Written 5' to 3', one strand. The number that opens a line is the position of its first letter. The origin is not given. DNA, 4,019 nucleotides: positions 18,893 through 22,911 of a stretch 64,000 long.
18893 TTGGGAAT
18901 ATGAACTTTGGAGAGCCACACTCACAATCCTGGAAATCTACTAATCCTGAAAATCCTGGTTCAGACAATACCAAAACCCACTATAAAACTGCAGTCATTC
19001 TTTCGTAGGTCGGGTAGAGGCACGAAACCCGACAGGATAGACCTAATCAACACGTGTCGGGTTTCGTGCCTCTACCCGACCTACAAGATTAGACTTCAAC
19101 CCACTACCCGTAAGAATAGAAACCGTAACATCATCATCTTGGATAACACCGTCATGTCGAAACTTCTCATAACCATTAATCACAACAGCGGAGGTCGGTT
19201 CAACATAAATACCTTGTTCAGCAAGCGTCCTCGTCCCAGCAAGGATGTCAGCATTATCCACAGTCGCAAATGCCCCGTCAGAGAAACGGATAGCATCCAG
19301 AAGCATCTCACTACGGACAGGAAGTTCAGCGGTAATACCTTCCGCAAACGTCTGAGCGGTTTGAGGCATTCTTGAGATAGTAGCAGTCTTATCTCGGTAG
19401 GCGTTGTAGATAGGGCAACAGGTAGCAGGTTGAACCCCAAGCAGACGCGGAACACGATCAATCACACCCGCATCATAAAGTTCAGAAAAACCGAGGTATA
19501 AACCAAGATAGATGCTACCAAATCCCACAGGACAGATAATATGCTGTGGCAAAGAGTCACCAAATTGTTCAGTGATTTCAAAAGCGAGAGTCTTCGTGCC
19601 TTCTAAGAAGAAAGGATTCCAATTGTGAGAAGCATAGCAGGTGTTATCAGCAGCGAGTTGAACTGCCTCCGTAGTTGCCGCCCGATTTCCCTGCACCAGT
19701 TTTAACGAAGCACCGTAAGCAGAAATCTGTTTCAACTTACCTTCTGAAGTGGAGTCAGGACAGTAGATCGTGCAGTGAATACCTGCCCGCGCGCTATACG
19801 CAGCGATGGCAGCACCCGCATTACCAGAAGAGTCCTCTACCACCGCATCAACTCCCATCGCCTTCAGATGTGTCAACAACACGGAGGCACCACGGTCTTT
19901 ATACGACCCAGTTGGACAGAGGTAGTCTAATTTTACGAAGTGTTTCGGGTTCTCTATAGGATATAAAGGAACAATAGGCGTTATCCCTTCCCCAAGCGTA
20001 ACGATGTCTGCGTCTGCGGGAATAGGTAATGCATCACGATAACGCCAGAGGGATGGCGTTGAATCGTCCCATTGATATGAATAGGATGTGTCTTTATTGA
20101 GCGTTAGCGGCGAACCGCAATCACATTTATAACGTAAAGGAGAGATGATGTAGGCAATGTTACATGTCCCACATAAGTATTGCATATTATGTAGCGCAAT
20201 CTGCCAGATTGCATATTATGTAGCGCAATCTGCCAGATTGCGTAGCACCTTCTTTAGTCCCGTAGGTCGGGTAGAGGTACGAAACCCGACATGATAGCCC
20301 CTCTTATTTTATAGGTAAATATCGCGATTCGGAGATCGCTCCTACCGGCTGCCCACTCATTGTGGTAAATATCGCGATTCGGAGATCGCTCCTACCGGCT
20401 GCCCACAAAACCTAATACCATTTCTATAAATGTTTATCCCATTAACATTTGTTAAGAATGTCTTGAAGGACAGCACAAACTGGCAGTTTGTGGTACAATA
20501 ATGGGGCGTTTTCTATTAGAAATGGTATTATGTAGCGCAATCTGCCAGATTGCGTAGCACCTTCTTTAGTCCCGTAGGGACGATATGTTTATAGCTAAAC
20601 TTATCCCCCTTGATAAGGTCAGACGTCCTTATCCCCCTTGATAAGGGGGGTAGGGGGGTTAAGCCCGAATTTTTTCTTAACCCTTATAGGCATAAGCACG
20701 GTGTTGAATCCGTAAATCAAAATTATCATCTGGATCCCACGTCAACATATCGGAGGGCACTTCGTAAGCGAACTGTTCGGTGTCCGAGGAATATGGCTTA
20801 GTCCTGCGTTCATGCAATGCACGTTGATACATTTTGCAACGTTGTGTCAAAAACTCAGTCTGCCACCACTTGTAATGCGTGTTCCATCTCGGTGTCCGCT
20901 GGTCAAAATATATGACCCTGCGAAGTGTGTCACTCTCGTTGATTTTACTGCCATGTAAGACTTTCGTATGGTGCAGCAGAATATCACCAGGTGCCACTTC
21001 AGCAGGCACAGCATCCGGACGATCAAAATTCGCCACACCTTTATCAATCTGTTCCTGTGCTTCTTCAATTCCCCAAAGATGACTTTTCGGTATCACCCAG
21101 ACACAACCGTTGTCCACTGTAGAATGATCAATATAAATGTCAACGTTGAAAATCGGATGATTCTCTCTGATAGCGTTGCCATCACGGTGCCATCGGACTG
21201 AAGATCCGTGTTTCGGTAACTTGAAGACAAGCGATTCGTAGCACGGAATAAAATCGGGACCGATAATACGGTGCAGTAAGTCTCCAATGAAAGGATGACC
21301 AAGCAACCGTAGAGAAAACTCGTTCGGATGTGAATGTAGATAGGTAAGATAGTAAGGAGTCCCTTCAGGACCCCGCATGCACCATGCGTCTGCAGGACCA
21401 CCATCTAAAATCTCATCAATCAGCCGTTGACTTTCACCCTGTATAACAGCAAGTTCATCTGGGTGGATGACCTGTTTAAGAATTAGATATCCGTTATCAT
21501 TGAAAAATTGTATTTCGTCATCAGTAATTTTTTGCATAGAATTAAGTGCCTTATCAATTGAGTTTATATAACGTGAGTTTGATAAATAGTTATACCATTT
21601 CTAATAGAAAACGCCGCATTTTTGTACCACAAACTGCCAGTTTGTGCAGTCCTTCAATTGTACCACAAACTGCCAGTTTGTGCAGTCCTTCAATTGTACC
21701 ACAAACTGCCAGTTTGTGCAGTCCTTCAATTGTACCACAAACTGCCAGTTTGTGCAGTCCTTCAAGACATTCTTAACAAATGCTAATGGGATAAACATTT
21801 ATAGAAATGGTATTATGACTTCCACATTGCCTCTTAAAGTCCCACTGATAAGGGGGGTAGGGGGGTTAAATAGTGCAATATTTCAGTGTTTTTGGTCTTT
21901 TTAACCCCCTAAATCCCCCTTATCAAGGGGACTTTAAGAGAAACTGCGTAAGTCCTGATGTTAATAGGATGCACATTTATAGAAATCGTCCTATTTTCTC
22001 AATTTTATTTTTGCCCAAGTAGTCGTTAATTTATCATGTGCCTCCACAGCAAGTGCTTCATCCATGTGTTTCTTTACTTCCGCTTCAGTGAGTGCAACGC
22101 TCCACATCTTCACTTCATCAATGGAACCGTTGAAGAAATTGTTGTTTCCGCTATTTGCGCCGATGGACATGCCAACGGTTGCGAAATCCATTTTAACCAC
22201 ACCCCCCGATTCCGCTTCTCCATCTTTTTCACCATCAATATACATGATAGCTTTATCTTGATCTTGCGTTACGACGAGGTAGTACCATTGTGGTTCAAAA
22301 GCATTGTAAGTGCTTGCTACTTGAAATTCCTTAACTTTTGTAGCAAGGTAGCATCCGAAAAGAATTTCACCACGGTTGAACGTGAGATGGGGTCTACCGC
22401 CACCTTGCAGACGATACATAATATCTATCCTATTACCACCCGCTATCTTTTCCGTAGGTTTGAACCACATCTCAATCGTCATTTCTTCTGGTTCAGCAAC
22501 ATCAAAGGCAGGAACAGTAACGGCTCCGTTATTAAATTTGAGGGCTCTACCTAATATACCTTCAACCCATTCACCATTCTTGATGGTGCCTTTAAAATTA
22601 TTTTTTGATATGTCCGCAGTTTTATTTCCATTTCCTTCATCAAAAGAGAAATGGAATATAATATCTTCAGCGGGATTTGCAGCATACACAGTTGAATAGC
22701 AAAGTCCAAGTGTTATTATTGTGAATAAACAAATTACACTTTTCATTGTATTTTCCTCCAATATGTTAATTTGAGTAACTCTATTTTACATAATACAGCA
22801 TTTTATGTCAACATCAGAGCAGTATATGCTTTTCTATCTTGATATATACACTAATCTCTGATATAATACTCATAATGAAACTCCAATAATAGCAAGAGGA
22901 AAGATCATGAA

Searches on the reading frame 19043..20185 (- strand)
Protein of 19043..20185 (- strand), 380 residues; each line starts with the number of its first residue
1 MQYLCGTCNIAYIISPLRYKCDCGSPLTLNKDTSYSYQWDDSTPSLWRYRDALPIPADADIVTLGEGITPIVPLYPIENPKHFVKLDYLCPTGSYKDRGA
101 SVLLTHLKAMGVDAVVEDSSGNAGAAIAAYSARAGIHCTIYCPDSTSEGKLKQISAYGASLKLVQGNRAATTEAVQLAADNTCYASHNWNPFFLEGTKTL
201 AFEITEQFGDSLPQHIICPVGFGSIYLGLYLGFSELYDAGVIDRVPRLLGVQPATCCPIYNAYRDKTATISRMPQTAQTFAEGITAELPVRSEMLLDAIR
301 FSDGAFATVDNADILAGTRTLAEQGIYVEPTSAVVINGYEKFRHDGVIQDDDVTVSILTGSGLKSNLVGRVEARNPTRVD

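Call 8: search_protein_families(library=pfam, proteins=[window:19043-20185:-], max_evalue=0.001)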
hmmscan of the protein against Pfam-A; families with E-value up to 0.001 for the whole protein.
window:19043-20185:- (380 aa): 1 family
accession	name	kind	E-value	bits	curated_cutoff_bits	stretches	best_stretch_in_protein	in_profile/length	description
PF00291.31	PALP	-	3.7e-69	233.8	35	1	62-360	1-295/295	Pyridoxal-phosphate dependent enzyme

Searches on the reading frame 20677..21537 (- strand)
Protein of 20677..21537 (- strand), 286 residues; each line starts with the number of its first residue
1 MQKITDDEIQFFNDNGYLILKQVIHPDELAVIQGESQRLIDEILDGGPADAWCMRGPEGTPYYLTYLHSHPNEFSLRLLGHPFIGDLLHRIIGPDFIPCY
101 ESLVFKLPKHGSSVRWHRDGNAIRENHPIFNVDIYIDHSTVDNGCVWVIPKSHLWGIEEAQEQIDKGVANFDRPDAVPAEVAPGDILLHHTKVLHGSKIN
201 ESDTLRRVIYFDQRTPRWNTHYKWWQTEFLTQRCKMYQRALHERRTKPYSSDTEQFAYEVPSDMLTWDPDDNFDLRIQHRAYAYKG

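Call 8: search_protein_families(library=pfam, proteins=[window:20677-21537:-], max_evalue=0.001)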
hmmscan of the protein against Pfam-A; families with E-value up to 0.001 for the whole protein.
window:20677-21537:- (286 aa): 1 family
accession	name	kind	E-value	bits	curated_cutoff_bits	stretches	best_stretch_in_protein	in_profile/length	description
PF05721.19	PhyH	-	2.2e-29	103.7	22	1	12-208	1-213/213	Phytanoyl-CoA dioxygenase (PhyH)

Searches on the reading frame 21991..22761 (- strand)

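Call 8: search_protein_families(library=pfam, proteins=[window:21991-22761:-], max_evalue=0.001)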
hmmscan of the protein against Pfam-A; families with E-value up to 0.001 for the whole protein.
window:21991-22761:- (256 aa): 1 family
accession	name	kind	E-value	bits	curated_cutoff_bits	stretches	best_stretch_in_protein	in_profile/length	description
PF13385.13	Laminin_G_3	-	3.2e-24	86.2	27.6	1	78-230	4-151/151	Concanavalin A-like lectin/glucanases superfamily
